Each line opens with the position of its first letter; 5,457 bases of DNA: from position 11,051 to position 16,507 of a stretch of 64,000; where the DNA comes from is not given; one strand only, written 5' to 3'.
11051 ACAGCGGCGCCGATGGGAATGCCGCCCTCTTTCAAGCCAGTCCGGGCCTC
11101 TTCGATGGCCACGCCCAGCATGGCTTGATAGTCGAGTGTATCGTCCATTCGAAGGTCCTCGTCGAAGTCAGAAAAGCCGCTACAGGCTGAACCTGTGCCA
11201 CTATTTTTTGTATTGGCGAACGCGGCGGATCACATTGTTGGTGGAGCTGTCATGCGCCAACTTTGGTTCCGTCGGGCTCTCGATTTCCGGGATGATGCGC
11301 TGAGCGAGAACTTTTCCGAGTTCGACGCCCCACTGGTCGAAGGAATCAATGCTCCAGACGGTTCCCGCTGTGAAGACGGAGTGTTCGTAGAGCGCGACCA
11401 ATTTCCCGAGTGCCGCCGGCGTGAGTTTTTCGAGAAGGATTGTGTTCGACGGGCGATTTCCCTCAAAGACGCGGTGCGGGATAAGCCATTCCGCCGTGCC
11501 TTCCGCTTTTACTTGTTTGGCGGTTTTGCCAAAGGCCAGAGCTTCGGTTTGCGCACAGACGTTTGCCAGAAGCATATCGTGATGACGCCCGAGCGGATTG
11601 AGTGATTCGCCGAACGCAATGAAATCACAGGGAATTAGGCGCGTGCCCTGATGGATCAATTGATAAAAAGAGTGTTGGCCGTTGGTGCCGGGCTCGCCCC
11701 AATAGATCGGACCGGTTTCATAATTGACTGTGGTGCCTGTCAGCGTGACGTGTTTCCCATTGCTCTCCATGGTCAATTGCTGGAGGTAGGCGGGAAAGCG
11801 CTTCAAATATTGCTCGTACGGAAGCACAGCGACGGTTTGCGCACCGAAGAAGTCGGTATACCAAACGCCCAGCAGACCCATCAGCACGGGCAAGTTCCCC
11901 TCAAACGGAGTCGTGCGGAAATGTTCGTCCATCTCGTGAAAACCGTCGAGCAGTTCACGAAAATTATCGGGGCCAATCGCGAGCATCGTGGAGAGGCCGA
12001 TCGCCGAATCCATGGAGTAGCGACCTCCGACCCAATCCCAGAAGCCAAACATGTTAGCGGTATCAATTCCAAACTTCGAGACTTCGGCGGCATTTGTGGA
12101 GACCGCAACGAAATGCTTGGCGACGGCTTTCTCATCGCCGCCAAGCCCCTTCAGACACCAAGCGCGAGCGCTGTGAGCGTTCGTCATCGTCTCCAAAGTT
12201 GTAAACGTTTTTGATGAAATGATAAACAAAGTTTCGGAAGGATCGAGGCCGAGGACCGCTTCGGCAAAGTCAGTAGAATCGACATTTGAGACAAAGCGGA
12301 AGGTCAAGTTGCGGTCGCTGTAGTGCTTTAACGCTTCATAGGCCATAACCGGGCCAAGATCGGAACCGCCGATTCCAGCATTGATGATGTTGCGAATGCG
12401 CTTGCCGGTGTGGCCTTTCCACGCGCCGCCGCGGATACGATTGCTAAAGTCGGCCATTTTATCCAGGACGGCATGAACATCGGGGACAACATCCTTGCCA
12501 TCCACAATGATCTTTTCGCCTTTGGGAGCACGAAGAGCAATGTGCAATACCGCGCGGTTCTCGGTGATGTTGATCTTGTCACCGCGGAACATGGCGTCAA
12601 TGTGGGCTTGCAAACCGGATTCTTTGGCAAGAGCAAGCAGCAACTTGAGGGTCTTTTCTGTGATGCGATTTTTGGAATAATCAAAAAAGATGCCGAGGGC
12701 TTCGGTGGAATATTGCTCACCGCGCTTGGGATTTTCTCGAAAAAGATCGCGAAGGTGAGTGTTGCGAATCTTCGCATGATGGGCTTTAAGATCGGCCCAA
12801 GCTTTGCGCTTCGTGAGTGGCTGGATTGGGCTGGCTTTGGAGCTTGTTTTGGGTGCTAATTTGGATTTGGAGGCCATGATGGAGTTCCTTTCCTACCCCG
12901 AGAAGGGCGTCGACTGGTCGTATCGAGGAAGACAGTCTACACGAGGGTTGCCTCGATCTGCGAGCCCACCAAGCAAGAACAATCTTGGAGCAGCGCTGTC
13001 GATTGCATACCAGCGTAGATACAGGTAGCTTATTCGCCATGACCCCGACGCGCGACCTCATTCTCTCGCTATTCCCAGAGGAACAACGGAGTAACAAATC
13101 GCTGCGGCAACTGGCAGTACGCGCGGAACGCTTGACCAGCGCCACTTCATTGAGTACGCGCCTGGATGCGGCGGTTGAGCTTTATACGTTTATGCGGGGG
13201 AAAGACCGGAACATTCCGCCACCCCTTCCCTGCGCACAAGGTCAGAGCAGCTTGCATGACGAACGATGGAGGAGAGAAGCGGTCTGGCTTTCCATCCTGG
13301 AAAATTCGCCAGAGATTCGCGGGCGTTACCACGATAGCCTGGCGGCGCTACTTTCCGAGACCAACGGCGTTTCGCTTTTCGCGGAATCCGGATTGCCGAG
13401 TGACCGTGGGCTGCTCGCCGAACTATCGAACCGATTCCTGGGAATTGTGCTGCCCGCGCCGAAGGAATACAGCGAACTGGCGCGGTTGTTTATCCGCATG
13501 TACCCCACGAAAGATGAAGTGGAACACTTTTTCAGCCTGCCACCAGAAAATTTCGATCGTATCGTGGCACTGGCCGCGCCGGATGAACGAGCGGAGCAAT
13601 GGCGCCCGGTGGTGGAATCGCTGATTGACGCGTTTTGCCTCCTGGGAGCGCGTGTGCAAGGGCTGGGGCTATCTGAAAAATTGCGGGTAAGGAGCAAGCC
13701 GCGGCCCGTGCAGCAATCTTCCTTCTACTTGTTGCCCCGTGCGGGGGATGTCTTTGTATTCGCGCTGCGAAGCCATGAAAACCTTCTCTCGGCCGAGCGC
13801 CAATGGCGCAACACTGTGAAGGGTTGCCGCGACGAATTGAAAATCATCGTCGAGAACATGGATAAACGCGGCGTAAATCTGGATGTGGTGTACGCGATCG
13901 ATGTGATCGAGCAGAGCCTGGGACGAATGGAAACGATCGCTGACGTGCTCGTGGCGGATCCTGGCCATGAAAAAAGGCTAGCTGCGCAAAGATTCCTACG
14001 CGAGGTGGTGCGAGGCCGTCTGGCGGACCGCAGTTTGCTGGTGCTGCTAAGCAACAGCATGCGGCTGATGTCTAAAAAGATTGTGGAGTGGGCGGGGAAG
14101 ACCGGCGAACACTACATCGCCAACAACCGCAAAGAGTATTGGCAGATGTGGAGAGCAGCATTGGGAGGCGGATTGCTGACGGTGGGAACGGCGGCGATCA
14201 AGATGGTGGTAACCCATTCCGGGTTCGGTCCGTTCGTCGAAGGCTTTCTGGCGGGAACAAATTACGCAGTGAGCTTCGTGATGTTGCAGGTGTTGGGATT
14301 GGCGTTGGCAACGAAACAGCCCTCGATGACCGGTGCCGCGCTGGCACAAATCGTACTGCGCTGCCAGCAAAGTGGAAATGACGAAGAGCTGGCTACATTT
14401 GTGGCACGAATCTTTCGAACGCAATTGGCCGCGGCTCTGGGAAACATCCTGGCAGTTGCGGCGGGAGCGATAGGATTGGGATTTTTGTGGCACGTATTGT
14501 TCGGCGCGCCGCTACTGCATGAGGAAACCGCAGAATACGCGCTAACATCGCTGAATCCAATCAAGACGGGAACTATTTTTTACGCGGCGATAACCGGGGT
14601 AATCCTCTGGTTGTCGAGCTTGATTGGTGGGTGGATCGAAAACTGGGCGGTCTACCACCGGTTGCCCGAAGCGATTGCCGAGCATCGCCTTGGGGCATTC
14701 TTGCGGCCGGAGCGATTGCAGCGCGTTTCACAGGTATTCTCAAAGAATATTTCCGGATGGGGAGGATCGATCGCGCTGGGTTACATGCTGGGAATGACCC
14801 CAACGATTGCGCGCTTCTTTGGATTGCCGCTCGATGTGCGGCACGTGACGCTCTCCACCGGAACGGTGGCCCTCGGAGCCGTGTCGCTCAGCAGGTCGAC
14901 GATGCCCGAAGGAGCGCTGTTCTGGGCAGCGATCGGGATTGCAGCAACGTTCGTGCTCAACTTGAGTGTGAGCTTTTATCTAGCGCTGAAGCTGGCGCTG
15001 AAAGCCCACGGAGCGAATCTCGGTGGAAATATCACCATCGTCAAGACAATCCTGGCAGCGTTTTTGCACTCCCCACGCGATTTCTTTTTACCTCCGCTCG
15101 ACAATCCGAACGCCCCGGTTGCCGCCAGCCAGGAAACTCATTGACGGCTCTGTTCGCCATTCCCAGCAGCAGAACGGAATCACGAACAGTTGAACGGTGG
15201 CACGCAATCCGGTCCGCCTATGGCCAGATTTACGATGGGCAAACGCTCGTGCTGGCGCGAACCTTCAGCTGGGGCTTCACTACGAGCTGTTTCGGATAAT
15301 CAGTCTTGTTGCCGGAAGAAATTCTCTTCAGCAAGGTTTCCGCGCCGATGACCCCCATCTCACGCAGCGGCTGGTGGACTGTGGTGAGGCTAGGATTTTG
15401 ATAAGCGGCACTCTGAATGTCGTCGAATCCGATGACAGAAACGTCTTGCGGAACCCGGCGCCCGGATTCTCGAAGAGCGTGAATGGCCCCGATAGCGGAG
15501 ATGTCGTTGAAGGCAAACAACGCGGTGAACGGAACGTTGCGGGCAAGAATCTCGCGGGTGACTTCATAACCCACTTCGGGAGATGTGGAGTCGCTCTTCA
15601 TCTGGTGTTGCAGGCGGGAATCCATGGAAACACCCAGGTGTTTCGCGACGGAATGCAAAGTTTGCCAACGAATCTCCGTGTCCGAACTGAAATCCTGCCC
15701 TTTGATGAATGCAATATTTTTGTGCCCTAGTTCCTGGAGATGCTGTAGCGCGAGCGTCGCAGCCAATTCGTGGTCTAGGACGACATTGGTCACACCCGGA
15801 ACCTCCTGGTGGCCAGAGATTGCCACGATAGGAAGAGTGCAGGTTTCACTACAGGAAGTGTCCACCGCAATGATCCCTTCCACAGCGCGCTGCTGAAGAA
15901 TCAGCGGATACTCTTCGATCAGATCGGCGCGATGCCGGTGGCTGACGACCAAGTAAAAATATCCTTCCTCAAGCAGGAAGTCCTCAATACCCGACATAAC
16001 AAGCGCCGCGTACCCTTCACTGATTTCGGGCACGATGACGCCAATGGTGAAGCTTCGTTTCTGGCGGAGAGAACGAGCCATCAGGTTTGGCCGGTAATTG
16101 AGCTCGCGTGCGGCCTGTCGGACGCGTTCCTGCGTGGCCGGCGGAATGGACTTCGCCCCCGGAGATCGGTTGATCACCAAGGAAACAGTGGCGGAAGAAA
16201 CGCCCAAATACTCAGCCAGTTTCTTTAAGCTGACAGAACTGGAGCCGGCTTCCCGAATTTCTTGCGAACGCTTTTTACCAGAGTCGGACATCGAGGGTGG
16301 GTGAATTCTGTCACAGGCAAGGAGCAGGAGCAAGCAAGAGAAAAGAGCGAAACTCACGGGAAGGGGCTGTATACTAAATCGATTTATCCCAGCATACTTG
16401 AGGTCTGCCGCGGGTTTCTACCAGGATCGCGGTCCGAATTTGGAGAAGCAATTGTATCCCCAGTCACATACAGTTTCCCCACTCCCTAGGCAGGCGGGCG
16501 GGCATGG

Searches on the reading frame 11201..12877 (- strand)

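Call 60: search_protein_families(library=pfam, proteins=[window:11201-12877:-], max_evalue=0.00001)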
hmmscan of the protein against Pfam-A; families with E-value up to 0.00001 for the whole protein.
window:11201-12877:- (558 aa): 1 family
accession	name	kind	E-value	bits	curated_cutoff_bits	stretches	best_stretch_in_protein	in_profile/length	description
PF00342.24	PGI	-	9.8e-222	737.2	22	1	66-550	1-486/486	Phosphoglucose isomerase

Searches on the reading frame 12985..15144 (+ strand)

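Call 60: search_protein_families(library=pfam, proteins=[window:12985-15144:+], max_evalue=0.00001)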
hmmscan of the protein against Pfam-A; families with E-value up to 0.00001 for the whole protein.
window:12985-15144:+ (719 aa): 1 family
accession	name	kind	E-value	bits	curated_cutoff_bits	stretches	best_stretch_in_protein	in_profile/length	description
PF10136.14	SpecificRecomb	-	3.8e-179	597.5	24.6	1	94-703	25-639/639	Site-specific recombinase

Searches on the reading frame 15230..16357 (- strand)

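Call 61: search_protein_families(library=pfam, proteins=[window:15230-16357:-], max_evalue=0.00001)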
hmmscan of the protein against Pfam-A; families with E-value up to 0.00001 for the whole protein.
window:15230-16357:- (375 aa): 4 families
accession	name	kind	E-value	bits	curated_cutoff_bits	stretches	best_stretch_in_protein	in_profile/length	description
PF13377.12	Peripla_BP_3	-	3.2e-31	109.1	26.5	1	205-370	2-167/167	Periplasmic binding protein-like domain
PF00532.27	Peripla_BP_1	-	8e-18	65.3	22.2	1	104-351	3-264/281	Periplasmic binding proteins and sugar binding domain of LacI family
PF00356.27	LacI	-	9.5e-13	48.2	27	1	44-91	2-46/46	Bacterial regulatory proteins, lacI family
PF13407.12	Peripla_BP_4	-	6.6e-11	42.7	35.1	1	178-343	84-251/258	Periplasmic binding protein domain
